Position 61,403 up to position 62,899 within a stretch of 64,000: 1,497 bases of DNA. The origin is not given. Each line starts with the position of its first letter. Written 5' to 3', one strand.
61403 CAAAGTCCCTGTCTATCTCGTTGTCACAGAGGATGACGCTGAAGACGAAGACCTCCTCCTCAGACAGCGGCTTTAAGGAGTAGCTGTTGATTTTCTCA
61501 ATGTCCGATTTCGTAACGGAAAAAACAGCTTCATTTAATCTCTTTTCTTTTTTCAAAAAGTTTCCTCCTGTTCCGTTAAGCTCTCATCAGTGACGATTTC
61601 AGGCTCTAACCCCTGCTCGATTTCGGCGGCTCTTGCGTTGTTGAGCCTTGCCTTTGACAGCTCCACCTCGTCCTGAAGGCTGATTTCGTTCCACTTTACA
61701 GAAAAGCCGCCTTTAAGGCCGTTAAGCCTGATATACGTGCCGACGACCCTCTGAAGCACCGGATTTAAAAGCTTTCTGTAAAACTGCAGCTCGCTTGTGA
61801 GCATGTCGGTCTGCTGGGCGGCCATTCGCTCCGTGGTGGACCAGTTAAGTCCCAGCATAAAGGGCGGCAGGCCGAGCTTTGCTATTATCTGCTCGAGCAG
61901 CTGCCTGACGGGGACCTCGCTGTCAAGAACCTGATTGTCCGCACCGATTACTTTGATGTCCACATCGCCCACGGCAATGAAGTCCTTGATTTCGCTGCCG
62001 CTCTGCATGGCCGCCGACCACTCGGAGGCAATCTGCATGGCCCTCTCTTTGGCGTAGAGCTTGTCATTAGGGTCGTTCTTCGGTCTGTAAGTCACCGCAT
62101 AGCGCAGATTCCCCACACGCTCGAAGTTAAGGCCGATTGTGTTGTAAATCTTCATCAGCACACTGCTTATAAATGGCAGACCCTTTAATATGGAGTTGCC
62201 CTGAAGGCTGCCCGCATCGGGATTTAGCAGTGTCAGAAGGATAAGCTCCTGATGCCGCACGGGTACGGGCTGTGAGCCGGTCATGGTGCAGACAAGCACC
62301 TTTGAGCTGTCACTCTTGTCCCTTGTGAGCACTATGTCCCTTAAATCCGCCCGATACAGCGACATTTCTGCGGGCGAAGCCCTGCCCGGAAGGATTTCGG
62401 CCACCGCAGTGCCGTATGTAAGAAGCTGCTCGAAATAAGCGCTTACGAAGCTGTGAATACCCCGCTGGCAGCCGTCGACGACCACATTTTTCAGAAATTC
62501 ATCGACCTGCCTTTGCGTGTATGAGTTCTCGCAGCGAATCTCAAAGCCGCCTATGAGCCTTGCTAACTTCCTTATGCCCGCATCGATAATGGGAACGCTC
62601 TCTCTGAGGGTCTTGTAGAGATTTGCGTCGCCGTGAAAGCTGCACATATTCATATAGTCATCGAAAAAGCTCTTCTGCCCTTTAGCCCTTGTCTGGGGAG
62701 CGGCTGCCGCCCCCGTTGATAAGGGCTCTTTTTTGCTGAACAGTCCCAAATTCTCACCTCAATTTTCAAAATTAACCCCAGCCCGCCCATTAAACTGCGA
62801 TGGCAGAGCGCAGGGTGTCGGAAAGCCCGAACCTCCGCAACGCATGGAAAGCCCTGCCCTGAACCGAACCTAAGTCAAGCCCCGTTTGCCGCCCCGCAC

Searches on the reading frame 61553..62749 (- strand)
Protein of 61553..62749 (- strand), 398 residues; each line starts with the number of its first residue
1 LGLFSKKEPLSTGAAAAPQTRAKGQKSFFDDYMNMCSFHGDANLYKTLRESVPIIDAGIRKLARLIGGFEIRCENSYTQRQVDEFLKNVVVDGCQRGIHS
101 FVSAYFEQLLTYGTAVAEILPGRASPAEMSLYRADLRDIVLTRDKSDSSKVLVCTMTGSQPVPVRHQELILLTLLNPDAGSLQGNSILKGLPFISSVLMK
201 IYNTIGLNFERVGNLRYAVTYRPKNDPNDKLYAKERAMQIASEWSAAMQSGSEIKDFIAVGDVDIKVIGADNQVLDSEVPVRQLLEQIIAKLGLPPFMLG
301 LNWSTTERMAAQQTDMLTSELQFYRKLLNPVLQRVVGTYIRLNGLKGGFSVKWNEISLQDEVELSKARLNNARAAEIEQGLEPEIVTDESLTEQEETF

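Call 7: search_protein_families(library=pfam, proteins=[window:61553-62749:-], max_evalue=0.01)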
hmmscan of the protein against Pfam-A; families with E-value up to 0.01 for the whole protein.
window:61553-62749:- (398 aa): 1 family
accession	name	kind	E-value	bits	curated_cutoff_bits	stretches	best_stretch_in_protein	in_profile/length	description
PF04860.17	Phage_portal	-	1.5e-06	28.1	39.1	1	99-363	52-295/321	Phage portal protein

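Call 14: search_dna_similar(query=window:61553-62749:-, collection=phages, mode=protein, max_rows=20)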
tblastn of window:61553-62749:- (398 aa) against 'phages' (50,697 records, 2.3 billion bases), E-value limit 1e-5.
Records with a match: 6; places in all: 6; records where one place covers at least 80% of the query: 6.
Best place of each record, by identity: <60% 6.
By first word of the organism name: Bacteriophage 5; Microcystis 1.
By host as written in the record: - 5; Microcystis aeruginosa FACHB-469 1.
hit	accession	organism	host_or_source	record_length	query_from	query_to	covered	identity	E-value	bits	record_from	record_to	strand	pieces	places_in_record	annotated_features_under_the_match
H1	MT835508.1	Bacteriophage sp.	human fecal samples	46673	1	379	95%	48.8%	7e-110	359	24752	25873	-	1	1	record has no annotation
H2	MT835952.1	Bacteriophage sp.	human fecal samples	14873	1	378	95%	46.6%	3e-110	360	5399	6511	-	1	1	record has no annotation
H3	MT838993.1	Bacteriophage sp.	human fecal samples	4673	40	367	82%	53.0%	1e-104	343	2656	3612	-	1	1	record has no annotation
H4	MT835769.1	Bacteriophage sp.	human fecal samples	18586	11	379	93%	45.2%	2e-100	332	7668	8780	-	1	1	record has no annotation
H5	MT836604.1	Bacteriophage sp.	human fecal samples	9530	44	385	86%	48.5%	6e-102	337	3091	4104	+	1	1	record has no annotation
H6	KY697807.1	Microcystis phage MACPNOA1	Microcystis aeruginosa FACHB-469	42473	44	381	85%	28.8%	2e-29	126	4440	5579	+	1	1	glycerone kinase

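Call 16: find_related_loci(query=window:61553-62749:-, collection=viral_contigs, flank=6000)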
Query window:61553-62749:- (398 aa) in viral_contigs; peptide patterns used: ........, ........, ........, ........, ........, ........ (x = any residue, [..] = any of these).
5 stretches matched a pattern, but none encodes a relative of the query by tblastn (E <= 1e-3).

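Call 17: find_related_loci(query=window:61553-62749:-, collection=genome_contigs, flank=6000)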
Query window:61553-62749:- (398 aa) in genome_contigs; peptide patterns used: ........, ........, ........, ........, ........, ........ (x = any residue, [..] = any of these).
113 stretches matched a pattern; 2 encode a relative of the query (tblastn E <= 1e-3); 2 distinct loci.
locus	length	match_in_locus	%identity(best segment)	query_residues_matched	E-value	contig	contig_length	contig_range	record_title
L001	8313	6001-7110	53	4-374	5e-131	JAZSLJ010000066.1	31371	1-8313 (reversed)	MAG: Acutalibacteraceae bacterium isolate T1900044558_TS20190024.MAGScoT_cleanbin_000019 SGB_333_k141_2060153, whole gen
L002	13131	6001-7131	48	3-379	8e-114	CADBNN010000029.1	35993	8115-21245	MAG: Ruminococcaceae bacterium isolate RUG14132 genome assembly, contig: RUG14132_asm_29, whole genome shotgun sequence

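Call 20: get_annotated_region(hit=H1, flank=5000)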
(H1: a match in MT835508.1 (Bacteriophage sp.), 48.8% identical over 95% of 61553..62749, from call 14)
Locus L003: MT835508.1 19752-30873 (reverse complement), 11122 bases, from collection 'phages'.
description: UNVERIFIED: Bacteriophage sp. clone scaffold_68 genomic sequence.
organism: Bacteriophage sp. (NCBI taxid 38018)
taxonomy: Viruses
host: -; source: human fecal samples; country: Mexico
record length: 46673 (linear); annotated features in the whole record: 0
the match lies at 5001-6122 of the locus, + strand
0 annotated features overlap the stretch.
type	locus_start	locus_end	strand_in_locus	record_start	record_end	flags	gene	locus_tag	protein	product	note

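Call 21: get_annotated_region(hit=H2, flank=5000)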
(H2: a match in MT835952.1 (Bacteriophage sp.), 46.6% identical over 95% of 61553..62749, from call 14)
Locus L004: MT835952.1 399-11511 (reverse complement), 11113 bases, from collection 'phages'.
description: UNVERIFIED: Bacteriophage sp. clone scaffold_1029 genomic sequence.
organism: Bacteriophage sp. (NCBI taxid 38018)
taxonomy: Viruses
host: -; source: human fecal samples; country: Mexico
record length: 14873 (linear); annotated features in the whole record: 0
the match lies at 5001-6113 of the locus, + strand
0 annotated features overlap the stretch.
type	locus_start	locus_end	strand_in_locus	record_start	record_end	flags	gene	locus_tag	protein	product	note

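Call 22: find_encoding_contigs(protein=window:61553-62749:-, flank=10000, max_places=10)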
Protein window:61553-62749:- (398 aa): 6 contigs read that carry it; 4 places shown.
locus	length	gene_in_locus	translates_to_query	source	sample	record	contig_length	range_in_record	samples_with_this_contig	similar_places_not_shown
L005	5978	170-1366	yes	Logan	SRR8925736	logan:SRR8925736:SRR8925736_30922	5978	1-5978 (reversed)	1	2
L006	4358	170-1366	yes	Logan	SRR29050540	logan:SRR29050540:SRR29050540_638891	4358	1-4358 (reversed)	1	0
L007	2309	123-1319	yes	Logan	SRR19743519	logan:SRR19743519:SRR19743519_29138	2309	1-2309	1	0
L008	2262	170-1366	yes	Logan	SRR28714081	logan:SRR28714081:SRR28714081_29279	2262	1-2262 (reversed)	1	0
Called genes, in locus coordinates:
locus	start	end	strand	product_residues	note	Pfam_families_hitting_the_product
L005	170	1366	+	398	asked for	PF04860:Phage_portal (weak)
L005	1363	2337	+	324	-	-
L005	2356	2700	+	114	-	-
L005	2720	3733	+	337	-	PF25209:Phage_capsid_4 (weak)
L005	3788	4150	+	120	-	-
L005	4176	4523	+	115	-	-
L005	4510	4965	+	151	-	-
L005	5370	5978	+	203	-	?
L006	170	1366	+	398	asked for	PF04860:Phage_portal (weak)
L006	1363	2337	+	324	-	-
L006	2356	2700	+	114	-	-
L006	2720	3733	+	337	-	PF25209:Phage_capsid_4 (weak)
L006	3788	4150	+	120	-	-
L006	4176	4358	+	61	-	?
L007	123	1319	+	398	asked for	PF04860:Phage_portal (weak)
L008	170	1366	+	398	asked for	PF04860:Phage_portal (weak)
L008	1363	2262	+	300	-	?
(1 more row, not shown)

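Call 28: find_homologous_proteins(query=window:61553-62749:-, max_evalue=1e-30)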
Query window:61553-62749:- (398 aa): 5881 proteins with E <= 1e-30 among 8000 candidates; the best 120 are listed.
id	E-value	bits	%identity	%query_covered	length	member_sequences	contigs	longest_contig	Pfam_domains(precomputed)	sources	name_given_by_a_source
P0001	6.2e-259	876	99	100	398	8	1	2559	PF04860.18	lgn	-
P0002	3.5e-201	686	80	96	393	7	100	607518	PF04860.18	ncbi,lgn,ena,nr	ncbi:MAG: phage portal protein [Clostridiales bacterium]|nr:phage portal protein [Clostridiales bact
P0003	6.8e-136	472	57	96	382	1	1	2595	PF04860.18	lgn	-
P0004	5.4e-135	469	59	95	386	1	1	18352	PF04860.18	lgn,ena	-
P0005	7.9e-134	465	58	97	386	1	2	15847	PF04860.18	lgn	-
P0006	8.2e-134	465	57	98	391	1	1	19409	PF04860.18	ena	-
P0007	2.1e-133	463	59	95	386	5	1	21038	PF04860.18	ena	-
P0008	6.3e-133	462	57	96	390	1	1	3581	-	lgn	-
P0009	8.4e-133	461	56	96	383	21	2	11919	PF04860.18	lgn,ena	-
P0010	1.9e-132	460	58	95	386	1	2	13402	PF04860.18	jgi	-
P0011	2.0e-132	460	58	95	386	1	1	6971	PF04860.18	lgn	-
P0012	2.7e-132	460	58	95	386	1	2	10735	PF04860.18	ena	-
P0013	3.7e-132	459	58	95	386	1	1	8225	PF04860.18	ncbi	-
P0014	3.8e-132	459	58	95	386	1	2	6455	PF04860.18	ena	-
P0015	1.1e-131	458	55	96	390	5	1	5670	PF04860.18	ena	-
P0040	1.3e-127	444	83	60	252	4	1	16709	-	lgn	-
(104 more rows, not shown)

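Call 29: find_encoding_contigs(protein=P0002, flank=6000, max_places=10)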
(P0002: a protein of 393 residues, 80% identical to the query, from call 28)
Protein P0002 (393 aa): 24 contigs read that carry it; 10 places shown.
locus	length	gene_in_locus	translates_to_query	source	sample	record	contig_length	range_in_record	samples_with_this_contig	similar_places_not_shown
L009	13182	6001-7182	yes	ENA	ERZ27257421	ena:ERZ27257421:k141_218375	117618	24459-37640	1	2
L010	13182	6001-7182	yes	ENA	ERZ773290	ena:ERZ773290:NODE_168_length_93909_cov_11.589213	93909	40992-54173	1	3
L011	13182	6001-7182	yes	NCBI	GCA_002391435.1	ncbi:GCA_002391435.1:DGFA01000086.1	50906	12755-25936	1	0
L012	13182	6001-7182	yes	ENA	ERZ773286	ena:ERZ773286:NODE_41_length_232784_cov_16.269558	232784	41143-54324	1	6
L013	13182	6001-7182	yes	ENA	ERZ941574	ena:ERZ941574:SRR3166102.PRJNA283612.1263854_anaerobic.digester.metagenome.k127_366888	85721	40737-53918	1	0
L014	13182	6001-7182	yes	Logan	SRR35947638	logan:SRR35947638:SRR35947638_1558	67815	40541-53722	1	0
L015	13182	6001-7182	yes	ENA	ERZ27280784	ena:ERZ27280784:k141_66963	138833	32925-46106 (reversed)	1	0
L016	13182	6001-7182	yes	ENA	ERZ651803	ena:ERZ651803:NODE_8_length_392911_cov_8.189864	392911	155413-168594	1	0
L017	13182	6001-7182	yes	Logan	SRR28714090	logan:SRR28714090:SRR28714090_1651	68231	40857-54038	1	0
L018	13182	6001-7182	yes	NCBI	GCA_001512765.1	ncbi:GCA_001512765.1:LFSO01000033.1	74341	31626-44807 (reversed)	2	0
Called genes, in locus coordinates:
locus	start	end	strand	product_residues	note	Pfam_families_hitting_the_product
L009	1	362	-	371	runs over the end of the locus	PF00483:NTP_transferase, PF24894:Hexapep_GlmU, PF25084:LbH_EIF2B (weak), PF25087:GMPPB_C (weak)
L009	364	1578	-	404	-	PF00483:NTP_transferase, PF25084:LbH_EIF2B, PF00132:Hexapep (faint), PF24894:Hexapep_GlmU, PF25087:GMPPB_C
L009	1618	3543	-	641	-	PF22019:GlgB_N, PF02922:CBM_48, PF00128:Alpha-amylase, PF02806:Alpha-amylase_C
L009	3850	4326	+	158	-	PF03592:Terminase_2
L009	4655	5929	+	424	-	PF04466:Terminase_3 (weak), PF03237:Terminase_6N, PF17289:Terminase_6C (weak)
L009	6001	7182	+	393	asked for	PF04860:Phage_portal (weak)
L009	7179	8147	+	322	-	-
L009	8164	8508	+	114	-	-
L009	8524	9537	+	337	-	PF25209:Phage_capsid_4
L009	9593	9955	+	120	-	-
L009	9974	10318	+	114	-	-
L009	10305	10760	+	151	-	-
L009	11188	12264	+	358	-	PF00005:ABC_tran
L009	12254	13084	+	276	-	PF00528:BPD_transp_1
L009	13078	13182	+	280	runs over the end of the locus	PF00528:BPD_transp_1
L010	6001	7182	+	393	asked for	PF04860:Phage_portal (weak)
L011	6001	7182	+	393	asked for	PF04860:Phage_portal (weak)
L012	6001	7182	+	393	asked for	PF04860:Phage_portal (weak)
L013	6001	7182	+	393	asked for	PF04860:Phage_portal (weak)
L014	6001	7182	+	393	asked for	PF04860:Phage_portal (weak)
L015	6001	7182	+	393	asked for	PF04860:Phage_portal (weak)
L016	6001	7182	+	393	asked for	PF04860:Phage_portal (weak)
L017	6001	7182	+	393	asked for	PF04860:Phage_portal (weak)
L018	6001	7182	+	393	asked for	PF04860:Phage_portal (weak)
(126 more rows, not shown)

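Call 35: find_encoding_contigs(protein=P0040, flank=8000, max_places=6)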
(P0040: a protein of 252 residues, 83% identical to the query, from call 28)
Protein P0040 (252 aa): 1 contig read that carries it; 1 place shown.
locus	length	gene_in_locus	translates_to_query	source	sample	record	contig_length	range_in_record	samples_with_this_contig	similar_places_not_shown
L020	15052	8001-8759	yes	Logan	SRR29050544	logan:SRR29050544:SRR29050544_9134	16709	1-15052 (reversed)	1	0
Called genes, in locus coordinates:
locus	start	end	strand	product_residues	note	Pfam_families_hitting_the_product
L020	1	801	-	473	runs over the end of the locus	PF08323:Glyco_transf_5, PF00534:Glycos_transf_1, PF13692:Glyco_trans_1_4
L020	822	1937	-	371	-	PF00483:NTP_transferase, PF24894:Hexapep_GlmU, PF25084:LbH_EIF2B (weak), PF25087:GMPPB_C (weak)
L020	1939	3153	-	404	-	PF00483:NTP_transferase, PF25084:LbH_EIF2B, PF00132:Hexapep (faint), PF24894:Hexapep_GlmU, PF25087:GMPPB_C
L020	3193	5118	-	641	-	PF22019:GlgB_N, PF02922:CBM_48, PF00128:Alpha-amylase, PF02806:Alpha-amylase_C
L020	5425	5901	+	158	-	PF03592:Terminase_2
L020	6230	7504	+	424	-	PF04466:Terminase_3 (weak), PF03237:Terminase_6N, PF17289:Terminase_6C (weak)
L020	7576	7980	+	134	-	-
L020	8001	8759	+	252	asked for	-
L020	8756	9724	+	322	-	-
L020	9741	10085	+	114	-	-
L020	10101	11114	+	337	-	PF25209:Phage_capsid_4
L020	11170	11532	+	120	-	-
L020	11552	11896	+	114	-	-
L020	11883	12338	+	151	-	-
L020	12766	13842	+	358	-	PF00005:ABC_tran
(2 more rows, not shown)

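Call 58: find_encoding_contigs(protein=P0002, flank=10000, max_places=2)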
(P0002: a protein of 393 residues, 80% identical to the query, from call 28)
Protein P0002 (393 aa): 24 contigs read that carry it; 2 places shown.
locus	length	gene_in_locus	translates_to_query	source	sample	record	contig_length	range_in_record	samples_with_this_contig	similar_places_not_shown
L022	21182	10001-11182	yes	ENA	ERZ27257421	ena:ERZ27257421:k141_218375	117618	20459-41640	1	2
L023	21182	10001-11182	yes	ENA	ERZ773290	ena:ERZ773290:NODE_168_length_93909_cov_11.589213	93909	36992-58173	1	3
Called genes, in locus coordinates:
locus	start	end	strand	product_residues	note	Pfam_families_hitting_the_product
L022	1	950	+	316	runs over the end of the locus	PF02653:BPD_transp_2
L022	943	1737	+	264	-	PF00005:ABC_tran, PF02463:SMC_N (weak), PF09818:ABC_ATPase (faint), PF13304:AAA_21 (faint)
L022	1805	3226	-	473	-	PF08323:Glyco_transf_5, PF00534:Glycos_transf_1, PF13692:Glyco_trans_1_4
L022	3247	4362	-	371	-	PF00483:NTP_transferase, PF24894:Hexapep_GlmU, PF25084:LbH_EIF2B (weak), PF25087:GMPPB_C (weak)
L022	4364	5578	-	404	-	PF00483:NTP_transferase, PF25084:LbH_EIF2B, PF00132:Hexapep (faint), PF24894:Hexapep_GlmU, PF25087:GMPPB_C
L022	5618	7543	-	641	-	PF22019:GlgB_N, PF02922:CBM_48, PF00128:Alpha-amylase, PF02806:Alpha-amylase_C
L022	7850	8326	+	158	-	PF03592:Terminase_2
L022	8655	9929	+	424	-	PF04466:Terminase_3 (weak), PF03237:Terminase_6N, PF17289:Terminase_6C (weak)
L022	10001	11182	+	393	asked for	PF04860:Phage_portal (weak)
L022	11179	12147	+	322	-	-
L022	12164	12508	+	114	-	-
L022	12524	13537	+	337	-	PF25209:Phage_capsid_4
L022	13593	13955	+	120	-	-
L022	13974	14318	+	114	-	-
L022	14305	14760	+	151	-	-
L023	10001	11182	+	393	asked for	PF04860:Phage_portal (weak)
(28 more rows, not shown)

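Call 71: search_protein_families(library=phrogs, proteins=[window:61553-62749:-], max_evalue=0.001)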
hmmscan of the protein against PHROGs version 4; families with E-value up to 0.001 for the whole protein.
window:61553-62749:- (398 aa): 3 families
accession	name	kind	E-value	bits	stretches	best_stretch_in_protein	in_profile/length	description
phrog_30703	-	head and packaging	1.3e-124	416.8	1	29-378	18-366/386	portal protein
phrog_3753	-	head and packaging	1.7e-09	38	1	253-389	275-413/503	portal protein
phrog_12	-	head and packaging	2.2e-05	24.7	1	1-324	48-357/646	portal protein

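Call 72: find_encoding_contigs(protein=P0001, flank=5000, max_places=8)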
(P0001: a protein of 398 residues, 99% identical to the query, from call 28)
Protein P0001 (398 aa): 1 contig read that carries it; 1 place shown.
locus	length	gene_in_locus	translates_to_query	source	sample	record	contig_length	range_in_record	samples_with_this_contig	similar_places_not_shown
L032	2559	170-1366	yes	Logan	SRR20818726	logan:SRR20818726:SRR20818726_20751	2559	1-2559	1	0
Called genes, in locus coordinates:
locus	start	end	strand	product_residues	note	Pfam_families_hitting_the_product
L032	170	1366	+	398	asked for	PF04860:Phage_portal (weak)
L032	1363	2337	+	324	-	-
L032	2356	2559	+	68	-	?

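Call 73: list_cluster_members(proteins=[window:61553-62749:-, P0121])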
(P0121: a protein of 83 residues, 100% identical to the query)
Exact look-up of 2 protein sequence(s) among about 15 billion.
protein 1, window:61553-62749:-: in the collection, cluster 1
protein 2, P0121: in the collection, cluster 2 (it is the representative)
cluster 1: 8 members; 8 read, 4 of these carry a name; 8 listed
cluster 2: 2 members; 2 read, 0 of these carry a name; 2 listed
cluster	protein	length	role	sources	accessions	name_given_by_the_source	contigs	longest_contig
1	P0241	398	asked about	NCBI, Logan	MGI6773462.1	MAG: serine/threonine protein phosphatase [Acutalibacteraceae bacterium]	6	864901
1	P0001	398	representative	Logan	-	-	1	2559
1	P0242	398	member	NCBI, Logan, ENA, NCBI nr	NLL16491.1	MAG: phage portal protein [Clostridiales bacterium] | phage portal protein [Clostridiales bacterium]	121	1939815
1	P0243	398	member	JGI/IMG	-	hypothetical protein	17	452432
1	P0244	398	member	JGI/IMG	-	hypothetical protein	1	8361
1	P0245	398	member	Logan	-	-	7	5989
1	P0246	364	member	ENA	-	-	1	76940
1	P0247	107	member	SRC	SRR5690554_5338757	-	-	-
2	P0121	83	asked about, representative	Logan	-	-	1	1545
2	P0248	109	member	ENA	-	-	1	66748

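Call 74: find_encoding_contigs(protein=P0242, flank=6000, max_places=10)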
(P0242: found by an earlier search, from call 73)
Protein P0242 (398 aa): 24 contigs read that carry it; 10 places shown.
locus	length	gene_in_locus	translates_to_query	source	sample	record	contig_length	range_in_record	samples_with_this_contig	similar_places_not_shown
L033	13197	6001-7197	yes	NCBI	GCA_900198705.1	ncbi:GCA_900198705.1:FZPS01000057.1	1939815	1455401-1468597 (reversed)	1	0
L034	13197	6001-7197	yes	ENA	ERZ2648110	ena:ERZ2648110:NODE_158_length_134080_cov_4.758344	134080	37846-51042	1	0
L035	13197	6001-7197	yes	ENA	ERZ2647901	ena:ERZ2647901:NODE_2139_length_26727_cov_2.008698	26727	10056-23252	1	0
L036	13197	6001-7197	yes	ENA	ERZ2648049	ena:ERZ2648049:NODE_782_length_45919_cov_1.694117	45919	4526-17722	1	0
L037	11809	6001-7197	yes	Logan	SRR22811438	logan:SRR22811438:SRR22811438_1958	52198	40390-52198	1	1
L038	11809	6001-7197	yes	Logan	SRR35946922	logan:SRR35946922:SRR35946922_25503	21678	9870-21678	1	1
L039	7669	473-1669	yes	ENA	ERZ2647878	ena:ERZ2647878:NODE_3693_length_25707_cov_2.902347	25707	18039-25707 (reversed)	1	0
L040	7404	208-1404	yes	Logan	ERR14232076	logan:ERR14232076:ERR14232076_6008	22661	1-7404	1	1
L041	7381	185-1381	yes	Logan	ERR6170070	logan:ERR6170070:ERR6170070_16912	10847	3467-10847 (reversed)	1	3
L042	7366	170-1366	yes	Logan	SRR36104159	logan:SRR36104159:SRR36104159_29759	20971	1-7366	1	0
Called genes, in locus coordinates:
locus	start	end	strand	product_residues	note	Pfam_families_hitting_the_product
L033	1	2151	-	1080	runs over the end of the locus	PF01074:Glyco_hydro_38N, PF09261:Alpha-mann_mid, PF07748:Glyco_hydro_38C, PF17677:Glyco_hydro38C2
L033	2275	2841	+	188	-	PF04138:GtrA_DPMS_TM (faint)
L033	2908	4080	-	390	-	-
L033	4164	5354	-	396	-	-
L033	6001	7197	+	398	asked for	PF04860:Phage_portal (weak)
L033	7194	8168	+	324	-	-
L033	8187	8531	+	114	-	-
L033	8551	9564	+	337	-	PF25209:Phage_capsid_4 (weak)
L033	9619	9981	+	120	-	-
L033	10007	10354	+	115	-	-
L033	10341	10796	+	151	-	-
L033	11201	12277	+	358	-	PF00005:ABC_tran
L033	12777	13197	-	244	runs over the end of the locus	PF14512:TM1586_NiRdase, PF00881:Nitroreductase (weak)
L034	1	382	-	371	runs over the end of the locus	PF00483:NTP_transferase, PF24894:Hexapep_GlmU, PF25084:LbH_EIF2B (weak), PF25087:GMPPB_C (weak)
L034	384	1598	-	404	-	PF00483:NTP_transferase, PF25084:LbH_EIF2B, PF24894:Hexapep_GlmU, PF25087:GMPPB_C, PF00132:Hexapep (faint)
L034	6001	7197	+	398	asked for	PF04860:Phage_portal (weak)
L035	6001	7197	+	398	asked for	PF04860:Phage_portal (weak)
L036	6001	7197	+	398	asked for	PF04860:Phage_portal (weak)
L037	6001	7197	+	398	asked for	PF04860:Phage_portal (weak)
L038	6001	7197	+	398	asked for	PF04860:Phage_portal (weak)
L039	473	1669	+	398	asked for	PF04860:Phage_portal (weak)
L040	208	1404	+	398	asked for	PF04860:Phage_portal (weak)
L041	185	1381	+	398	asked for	PF04860:Phage_portal (weak)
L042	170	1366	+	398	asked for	PF04860:Phage_portal (weak)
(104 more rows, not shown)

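Call 79: find_encoding_contigs(protein=P0243, flank=3000, max_places=10)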
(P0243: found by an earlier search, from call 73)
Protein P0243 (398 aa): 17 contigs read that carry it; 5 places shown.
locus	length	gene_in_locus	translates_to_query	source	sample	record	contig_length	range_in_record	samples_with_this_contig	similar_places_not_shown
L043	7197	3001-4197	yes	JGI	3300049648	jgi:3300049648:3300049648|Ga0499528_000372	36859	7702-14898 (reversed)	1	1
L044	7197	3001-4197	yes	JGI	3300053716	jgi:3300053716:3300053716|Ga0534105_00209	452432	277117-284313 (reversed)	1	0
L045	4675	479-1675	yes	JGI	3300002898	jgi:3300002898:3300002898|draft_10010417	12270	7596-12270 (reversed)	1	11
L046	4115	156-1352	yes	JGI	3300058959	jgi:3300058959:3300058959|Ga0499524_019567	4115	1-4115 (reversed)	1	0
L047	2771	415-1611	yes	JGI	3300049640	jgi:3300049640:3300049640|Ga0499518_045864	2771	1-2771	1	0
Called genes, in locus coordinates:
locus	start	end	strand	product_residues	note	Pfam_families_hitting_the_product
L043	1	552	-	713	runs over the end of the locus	PF22019:GlgB_N, PF02922:CBM_48, PF00128:Alpha-amylase, PF02806:Alpha-amylase_C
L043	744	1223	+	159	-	PF03592:Terminase_2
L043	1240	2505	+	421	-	PF04466:Terminase_3 (weak), PF03237:Terminase_6N, PF17289:Terminase_6C (weak)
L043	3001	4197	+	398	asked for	PF04860:Phage_portal (weak)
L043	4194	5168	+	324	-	-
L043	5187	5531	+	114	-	-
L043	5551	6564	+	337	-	PF25209:Phage_capsid_4 (weak)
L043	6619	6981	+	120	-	-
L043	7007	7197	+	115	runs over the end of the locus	-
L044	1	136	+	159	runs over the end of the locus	PF03592:Terminase_2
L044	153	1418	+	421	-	PF04466:Terminase_3 (weak), PF03237:Terminase_6N, PF17289:Terminase_6C (weak)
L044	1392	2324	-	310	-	-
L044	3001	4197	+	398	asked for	PF04860:Phage_portal (weak)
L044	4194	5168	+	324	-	-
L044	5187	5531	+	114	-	-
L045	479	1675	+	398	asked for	PF04860:Phage_portal (weak)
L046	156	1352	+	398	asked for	PF04860:Phage_portal (weak)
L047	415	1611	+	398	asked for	PF04860:Phage_portal (weak)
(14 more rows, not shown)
